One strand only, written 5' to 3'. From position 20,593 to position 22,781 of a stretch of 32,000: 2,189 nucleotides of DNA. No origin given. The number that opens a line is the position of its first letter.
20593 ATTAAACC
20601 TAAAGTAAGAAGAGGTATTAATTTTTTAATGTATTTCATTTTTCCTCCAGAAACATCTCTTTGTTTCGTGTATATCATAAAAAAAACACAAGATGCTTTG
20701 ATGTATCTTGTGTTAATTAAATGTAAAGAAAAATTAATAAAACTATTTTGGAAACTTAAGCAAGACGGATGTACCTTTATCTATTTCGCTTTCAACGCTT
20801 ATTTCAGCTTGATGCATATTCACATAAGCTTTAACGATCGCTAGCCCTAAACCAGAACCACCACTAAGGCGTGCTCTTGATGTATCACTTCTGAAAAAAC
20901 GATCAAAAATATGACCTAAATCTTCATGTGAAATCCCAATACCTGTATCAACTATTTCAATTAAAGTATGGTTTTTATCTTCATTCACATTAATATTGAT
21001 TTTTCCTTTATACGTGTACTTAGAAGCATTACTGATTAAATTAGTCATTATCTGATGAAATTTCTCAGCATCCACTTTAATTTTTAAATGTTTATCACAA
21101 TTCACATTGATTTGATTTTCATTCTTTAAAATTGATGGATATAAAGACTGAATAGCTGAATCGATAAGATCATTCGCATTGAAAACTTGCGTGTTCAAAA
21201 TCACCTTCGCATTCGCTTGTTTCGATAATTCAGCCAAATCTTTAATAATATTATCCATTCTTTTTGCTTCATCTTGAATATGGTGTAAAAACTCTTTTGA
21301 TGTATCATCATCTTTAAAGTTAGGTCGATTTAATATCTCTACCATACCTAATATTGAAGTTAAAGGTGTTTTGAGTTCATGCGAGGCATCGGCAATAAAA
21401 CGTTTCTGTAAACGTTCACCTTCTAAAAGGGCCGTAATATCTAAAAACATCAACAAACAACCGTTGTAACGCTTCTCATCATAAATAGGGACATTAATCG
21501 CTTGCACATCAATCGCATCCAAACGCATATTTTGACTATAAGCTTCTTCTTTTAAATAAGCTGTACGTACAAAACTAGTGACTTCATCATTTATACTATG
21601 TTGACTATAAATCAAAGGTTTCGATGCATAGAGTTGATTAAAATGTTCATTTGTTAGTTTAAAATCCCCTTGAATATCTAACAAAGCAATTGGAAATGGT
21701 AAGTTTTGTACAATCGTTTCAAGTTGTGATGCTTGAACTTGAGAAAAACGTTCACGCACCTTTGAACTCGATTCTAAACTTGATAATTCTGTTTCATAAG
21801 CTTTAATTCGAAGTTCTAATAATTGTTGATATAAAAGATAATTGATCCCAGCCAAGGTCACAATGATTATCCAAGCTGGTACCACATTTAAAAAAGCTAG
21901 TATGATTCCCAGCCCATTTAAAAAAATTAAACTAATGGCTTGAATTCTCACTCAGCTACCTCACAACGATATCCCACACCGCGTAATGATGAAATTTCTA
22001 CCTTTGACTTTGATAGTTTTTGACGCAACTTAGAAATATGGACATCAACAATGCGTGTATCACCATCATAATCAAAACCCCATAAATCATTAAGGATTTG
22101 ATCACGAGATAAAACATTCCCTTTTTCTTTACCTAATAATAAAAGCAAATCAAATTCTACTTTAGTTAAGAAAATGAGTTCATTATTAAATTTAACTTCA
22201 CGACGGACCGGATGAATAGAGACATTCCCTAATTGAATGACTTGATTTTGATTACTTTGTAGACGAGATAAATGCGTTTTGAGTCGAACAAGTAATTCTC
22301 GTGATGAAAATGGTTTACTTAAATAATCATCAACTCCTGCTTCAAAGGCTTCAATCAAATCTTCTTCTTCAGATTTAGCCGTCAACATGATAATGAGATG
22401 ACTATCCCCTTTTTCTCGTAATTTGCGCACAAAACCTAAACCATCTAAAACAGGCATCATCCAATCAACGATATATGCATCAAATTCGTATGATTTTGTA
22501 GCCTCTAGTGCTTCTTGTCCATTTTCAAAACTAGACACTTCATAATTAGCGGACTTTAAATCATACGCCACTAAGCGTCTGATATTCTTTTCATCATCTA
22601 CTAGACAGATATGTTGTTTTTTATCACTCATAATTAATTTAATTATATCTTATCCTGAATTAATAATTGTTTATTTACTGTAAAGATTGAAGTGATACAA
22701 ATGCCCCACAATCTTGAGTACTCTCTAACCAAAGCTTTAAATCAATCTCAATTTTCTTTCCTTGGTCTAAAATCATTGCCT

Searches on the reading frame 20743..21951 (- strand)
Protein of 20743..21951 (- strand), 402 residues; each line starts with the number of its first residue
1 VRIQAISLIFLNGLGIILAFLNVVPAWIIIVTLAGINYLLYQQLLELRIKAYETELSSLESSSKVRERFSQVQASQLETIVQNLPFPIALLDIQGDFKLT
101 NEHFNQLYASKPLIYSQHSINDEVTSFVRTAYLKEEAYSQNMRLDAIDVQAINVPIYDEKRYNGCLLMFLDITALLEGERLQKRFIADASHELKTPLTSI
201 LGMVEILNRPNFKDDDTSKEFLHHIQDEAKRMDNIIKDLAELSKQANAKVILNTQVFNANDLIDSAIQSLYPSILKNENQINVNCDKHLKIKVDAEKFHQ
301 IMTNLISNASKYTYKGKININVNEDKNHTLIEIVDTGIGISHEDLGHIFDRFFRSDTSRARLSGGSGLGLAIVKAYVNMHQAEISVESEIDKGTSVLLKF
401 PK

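Call 12: search_protein_families(library=pfam, proteins=[window:20743-21951:-], max_evalue=0.01)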
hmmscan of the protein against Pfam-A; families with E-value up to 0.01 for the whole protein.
window:20743-21951:- (402 aa): 4 families
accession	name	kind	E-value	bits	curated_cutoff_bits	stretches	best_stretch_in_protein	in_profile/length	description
PF02518.31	HATPase_c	-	4.7e-27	95.1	26.4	1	294-401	2-108/111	Histidine kinase-, DNA gyrase B-, and HSP90-like ATPase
PF00512.31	HisKA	-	6.3e-19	68.2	26.9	1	182-245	2-63/66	His Kinase A (phospho-acceptor) domain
PF13589.12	HATPase_c_3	-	0.00038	20.9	25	1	299-370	4-77/137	Histidine kinase-, DNA gyrase B-, and HSP90-like ATPase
PF14501.12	HATPase_c_5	-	0.0065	16.8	22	1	299-389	11-91/102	GHKL domain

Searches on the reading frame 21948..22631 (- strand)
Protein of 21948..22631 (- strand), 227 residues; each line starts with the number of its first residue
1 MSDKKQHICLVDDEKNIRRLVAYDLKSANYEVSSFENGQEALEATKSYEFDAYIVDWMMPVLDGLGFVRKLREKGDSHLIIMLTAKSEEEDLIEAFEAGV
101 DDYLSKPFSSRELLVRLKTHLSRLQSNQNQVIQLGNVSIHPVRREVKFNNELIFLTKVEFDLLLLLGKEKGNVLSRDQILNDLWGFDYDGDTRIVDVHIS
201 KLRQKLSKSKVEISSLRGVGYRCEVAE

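Call 12: search_protein_families(library=pfam, proteins=[window:21948-22631:-], max_evalue=0.01)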
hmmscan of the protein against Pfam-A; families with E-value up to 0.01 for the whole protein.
window:21948-22631:- (227 aa): 2 families
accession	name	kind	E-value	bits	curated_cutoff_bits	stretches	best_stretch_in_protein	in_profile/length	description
PF00072.30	Response_reg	-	3.7e-29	101.6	30.2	1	8-117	1-110/111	Response regulator receiver domain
PF00486.34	Trans_reg_C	-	2.3e-23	82.5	26.2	1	153-222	4-76/77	Transcriptional regulatory protein, C terminal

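Call 46: search_protein_families(library=ncbifam, proteins=[window:21948-22631:-], max_evalue=0.00001)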
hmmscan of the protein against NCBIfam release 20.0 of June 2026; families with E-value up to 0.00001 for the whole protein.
window:21948-22631:- (227 aa): 88 families (the best 25 are shown)
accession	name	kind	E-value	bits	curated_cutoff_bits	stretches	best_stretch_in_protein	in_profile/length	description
TIGR02154.1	PhoB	equivalog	1.6e-55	187.9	296.2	1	6-223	3-225/226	phosphate regulon transcriptional regulator PhoB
NF040689.1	MtrAB_MtrA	equivalog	3.5e-55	186.7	300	1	8-223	1-218/219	MtrAB system response regulator MtrA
NF045944.1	ResRegRpaBCyano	equivalog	1.2e-54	185.1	330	1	10-223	2-227/229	response regulator transcription factor RpaB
NF053854.1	RespRegPhoBBctds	equivalog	1.8e-50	171.4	270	1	8-222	1-223/225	two-component system response regulator PhoB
NF041733.1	resp_reg_CseB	equivalog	7.4e-50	169.4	350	1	7-223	2-226/228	two-component system response regulator CseB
NF040534.1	resp_reg_YycF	equivalog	4.3e-49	166.8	340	1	7-222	2-226/231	response regulator YycF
TIGR01387.1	cztR_silR_copR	subfamily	1.7e-47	161.9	279.2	1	8-221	1-216/218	heavy metal response regulator transcription factor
NF041734.1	resp_reg_RppA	equivalog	1.1e-45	155.8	250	1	8-224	3-228/229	two-component system response regulator RppA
NF008296.0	PRK11083.1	equivalog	2.9e-45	154.4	273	1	4-224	2-226/228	two-component system response regulator CreB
NF007982.1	PRK10710.1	equivalog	4e-45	154.2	380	1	4-225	6-229/235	envelope stress response regulator BaeR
NF033117.2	vanR_ACDEGLN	exception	2.6e-44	151.5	350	1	8-224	1-226/226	VanR-ABDEGLN family response regulator transcription factor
NF051850.1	RespRegRprY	equivalog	2.5e-41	141.6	370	1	3-223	2-226/234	response regulator transcription factor RprY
NF045914.1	RespRegNblR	equivalog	8.6e-41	140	300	1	2-221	3-223/228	response regulator transcription factor NblR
NF007005.1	PRK09468.1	equivalog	1.6e-40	139.1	331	1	4-221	2-229/237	osmolarity response regulator transcription factor OmpR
NF045991.1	RespRegCtrARhodob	equivalog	4.7e-40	137.7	350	1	8-221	3-219/224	response regulator transcription factor CtrA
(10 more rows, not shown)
